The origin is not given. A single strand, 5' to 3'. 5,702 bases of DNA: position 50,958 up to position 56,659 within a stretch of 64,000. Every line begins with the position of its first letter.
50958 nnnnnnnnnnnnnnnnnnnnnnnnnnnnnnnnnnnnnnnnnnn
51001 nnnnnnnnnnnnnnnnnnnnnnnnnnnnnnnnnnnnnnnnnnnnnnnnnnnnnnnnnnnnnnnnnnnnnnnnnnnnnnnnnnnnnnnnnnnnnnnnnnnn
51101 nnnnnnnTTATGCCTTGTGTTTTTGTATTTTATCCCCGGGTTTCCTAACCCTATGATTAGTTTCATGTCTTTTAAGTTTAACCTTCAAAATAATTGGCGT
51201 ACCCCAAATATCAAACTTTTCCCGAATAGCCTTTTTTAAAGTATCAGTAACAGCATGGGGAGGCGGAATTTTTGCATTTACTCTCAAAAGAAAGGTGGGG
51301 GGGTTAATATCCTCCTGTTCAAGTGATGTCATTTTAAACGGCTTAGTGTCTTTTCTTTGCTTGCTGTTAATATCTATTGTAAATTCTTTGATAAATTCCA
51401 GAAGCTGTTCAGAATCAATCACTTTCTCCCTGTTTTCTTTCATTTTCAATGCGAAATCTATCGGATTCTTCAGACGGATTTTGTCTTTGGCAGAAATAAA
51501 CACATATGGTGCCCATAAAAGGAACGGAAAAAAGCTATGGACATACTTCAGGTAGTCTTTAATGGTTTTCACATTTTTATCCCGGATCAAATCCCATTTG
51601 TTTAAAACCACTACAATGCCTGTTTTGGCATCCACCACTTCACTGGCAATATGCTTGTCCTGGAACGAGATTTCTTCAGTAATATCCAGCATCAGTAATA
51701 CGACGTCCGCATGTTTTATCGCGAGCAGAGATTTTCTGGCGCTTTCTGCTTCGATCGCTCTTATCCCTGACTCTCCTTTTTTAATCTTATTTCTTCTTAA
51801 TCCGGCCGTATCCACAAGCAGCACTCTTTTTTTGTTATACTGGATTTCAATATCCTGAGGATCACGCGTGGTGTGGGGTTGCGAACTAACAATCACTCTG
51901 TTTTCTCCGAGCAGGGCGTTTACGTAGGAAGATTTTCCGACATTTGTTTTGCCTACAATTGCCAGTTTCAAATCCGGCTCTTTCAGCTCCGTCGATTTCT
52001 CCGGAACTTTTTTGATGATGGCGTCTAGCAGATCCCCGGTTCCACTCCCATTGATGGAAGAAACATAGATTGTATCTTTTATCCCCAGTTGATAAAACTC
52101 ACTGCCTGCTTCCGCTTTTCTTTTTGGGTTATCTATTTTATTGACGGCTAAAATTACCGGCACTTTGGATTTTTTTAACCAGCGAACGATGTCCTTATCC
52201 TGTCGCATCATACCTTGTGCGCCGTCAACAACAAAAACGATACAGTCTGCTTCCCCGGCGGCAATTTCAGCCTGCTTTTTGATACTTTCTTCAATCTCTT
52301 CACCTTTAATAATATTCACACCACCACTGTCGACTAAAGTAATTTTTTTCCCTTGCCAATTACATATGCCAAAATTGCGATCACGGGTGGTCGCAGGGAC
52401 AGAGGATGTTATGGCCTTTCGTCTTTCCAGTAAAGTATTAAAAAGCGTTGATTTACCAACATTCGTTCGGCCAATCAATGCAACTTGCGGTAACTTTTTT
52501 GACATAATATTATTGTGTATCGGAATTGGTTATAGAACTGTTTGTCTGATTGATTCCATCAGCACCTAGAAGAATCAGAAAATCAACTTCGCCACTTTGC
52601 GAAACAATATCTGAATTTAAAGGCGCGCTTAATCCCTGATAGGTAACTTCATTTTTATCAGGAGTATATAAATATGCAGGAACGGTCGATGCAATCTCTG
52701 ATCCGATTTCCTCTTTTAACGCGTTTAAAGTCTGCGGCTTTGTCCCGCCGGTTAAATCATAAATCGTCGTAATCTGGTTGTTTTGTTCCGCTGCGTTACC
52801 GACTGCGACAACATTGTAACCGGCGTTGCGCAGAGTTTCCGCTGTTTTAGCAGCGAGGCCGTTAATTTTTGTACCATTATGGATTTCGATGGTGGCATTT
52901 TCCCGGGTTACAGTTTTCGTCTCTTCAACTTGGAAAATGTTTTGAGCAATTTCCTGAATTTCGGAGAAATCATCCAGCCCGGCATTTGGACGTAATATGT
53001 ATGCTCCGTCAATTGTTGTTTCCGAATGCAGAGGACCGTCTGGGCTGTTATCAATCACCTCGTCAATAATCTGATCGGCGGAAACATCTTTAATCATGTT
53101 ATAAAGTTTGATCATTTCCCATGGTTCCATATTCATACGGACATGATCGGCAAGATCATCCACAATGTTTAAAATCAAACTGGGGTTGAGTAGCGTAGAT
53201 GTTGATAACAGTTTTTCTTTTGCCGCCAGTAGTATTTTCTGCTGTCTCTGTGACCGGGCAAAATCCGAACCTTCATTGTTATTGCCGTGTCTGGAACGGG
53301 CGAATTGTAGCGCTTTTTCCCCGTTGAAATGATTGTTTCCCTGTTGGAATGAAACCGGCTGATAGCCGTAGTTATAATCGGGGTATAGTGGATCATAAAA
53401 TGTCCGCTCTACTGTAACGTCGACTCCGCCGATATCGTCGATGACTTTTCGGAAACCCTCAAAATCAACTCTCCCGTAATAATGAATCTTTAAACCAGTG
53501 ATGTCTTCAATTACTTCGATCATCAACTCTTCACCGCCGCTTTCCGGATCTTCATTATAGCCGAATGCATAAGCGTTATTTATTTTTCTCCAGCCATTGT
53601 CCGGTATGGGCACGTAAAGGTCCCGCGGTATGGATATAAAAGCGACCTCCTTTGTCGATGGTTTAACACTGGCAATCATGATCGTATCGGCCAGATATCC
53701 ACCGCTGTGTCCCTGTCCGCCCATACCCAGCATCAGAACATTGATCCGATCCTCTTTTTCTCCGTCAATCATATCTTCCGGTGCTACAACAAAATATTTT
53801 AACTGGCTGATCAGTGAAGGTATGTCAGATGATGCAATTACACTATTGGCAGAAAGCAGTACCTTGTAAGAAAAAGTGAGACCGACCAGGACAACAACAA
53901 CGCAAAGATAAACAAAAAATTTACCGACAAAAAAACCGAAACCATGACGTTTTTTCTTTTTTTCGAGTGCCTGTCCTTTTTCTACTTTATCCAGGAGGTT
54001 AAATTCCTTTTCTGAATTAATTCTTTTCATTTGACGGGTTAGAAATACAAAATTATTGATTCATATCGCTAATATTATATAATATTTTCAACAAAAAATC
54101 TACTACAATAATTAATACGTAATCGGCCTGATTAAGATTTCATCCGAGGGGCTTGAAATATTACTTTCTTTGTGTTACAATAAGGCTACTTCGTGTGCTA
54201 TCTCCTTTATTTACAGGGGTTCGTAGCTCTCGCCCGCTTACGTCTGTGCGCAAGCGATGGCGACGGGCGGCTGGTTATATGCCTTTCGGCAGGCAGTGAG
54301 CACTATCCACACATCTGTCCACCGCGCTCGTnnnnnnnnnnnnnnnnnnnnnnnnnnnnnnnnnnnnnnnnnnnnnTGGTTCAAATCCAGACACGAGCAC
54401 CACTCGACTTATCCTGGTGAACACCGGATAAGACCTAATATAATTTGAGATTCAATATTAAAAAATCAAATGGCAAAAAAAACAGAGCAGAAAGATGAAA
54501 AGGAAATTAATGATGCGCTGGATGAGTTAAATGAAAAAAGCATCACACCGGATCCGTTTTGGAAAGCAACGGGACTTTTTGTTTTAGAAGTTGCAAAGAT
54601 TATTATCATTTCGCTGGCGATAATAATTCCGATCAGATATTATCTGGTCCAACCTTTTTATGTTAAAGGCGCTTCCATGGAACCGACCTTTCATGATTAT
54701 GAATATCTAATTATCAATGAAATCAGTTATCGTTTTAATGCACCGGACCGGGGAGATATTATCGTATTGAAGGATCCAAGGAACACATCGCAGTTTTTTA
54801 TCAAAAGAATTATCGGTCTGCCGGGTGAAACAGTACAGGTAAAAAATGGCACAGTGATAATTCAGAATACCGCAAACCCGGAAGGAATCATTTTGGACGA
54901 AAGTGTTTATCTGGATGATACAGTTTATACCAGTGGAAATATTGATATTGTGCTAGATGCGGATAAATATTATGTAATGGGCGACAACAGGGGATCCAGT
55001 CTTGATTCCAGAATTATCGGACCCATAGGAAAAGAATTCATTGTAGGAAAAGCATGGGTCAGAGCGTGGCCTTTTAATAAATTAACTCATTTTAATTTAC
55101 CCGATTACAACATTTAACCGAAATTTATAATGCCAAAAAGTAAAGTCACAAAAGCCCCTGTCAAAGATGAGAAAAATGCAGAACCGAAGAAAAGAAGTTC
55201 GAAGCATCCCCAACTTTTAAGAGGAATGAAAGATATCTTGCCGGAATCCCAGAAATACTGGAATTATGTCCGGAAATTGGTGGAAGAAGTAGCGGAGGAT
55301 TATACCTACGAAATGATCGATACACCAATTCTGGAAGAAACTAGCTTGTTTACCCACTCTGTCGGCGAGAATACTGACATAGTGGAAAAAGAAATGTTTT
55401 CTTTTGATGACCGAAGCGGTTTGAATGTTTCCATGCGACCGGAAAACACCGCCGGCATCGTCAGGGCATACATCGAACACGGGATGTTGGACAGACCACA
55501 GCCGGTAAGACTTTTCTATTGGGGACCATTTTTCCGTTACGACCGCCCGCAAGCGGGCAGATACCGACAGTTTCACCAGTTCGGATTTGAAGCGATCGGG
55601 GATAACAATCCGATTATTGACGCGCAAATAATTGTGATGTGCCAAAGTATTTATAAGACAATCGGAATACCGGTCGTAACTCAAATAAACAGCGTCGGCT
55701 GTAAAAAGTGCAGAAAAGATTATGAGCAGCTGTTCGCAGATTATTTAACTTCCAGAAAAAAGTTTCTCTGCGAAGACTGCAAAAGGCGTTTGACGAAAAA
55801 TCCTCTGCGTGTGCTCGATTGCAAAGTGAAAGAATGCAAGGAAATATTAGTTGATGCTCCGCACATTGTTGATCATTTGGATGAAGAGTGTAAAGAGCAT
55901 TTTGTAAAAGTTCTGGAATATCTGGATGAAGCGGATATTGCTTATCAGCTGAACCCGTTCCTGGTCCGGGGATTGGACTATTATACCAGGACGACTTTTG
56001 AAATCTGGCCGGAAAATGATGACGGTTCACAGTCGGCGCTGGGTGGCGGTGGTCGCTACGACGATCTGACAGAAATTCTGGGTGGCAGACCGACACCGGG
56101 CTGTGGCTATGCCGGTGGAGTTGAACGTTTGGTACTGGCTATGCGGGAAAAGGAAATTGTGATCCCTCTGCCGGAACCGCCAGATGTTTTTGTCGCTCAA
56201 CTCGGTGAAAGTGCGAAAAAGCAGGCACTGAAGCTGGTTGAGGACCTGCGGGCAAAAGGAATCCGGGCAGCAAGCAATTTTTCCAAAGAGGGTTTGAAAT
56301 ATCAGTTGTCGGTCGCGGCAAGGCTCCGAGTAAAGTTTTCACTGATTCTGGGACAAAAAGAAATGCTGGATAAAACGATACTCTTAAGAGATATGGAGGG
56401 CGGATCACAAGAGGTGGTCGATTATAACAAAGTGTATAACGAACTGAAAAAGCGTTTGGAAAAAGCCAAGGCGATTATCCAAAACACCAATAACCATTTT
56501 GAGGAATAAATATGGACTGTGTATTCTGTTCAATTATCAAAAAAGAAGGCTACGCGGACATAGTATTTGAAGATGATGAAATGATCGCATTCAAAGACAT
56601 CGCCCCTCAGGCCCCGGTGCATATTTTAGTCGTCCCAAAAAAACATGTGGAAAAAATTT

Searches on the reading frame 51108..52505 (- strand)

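Call 69: search_protein_families(library=pfam, proteins=[window:51108-52505:-], max_evalue=0.00001)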
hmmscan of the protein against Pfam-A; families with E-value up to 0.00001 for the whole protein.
window:51108-52505:- (465 aa): 12 families
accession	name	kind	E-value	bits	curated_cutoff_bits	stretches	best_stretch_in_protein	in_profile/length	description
PF01926.29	MMR_HSR1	-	7.8e-57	190.7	21.9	2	7-123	1-113/113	50S ribosome-binding GTPase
PF02421.24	FeoB_N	-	2.8e-25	89.1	27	2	7-130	2-121/156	Ferrous iron transport protein B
PF00009.33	GTP_EFTU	-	6.7e-24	84.9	26.5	1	18-168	41-187/188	Elongation factor Tu GTP binding domain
PF00350.29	Dynamin_N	-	2.2e-18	67.3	27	0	181-225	1-44/168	Dynamin family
PF04548.22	AIG1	-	7.3e-18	65.1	27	2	180-320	2-139/212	AIG1 family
PF03193.22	RsgA_GTPase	-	4.9e-12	46.5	30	0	89-238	28-170/174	RsgA GTPase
PF00071.28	Ras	-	6.8e-10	39.2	21.6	0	263-347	69-151/162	Ras family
PF14714.11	KH_dom-like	-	6.4e-09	36.4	27.3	1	365-443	4-81/81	KH-domain-like of EngA bacterial GTPase enzymes, C-terminal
PF09439.16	SRPRB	-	7.3e-07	29.2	25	0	4-97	2-84/178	Signal recognition particle receptor beta subunit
PF00005.33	ABC_tran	-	8.2e-07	30.1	25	0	8-83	14-80/137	ABC transporter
PF08477.19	Roc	-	1.4e-06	29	27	0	8-125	2-119/119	Ras of Complex, Roc, domain of DAPkinase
PF10662.15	PduV-EutP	-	6.9e-06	26.4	21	0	77-162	55-140/143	Ethanolamine utilisation - propanediol utilisation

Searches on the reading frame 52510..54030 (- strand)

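Call 69: search_protein_families(library=pfam, proteins=[window:52510-54030:-], max_evalue=0.00001)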
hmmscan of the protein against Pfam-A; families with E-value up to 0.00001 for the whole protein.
window:52510-54030:- (506 aa): 2 families
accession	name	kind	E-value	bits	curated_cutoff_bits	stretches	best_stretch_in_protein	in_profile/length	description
PF03816.19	LytR_cpsA_psr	-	2.9e-42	144.8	24.6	1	114-274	2-148/150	LytR_cpsA_psr family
PF13399.11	LytR_C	-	2.2e-11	45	22.2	1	379-443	2-63/86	LytR cell envelope-related transcriptional attenuator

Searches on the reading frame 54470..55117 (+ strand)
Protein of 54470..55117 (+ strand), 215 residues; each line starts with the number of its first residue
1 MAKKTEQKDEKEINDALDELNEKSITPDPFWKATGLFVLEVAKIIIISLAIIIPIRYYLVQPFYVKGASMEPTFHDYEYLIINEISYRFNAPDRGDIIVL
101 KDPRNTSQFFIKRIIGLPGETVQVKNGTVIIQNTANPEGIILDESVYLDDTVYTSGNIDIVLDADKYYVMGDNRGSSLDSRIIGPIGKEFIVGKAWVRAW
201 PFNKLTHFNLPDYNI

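Call 69: search_protein_families(library=pfam, proteins=[window:54470-55117:+], max_evalue=0.00001)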
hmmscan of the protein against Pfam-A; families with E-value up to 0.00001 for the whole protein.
window:54470-55117:+ (215 aa): 1 family
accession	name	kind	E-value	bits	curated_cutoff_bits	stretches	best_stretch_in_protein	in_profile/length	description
PF10502.14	Peptidase_S26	-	5.2e-43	147.3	22.9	1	39-200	2-168/168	Signal peptidase, peptidase S26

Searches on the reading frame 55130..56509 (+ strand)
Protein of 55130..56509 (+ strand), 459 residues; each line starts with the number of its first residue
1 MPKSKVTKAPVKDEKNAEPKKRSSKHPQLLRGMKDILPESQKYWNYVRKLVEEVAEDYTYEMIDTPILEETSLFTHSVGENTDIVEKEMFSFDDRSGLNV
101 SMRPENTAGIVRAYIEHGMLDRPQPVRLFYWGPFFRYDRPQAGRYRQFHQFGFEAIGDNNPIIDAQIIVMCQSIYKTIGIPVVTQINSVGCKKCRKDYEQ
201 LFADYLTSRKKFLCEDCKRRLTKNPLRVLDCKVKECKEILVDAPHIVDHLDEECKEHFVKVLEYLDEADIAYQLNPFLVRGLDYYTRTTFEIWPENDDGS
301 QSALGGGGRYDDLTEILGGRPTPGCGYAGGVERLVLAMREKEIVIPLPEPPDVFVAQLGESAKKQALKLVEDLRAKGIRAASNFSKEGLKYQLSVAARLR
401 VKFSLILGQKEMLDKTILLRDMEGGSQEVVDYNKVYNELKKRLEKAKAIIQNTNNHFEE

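Call 69: search_protein_families(library=pfam, proteins=[window:55130-56509:+], max_evalue=0.00001)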
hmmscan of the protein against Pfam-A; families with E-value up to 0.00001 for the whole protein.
window:55130-56509:+ (459 aa): 3 families
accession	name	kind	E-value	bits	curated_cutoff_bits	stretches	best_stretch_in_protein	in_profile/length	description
PF13393.11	tRNA-synt_His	-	1.9e-41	142.8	25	1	32-334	1-308/308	Histidyl-tRNA synthetase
PF00587.30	tRNA-synt_2b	-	2.1e-12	47.9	29.3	1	90-295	1-123/179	tRNA synthetase class II core domain (G, H, P, S and T)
PF03129.25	HGTP_anticodon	-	4.7e-12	46.3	21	1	352-442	1-94/94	Anticodon binding domain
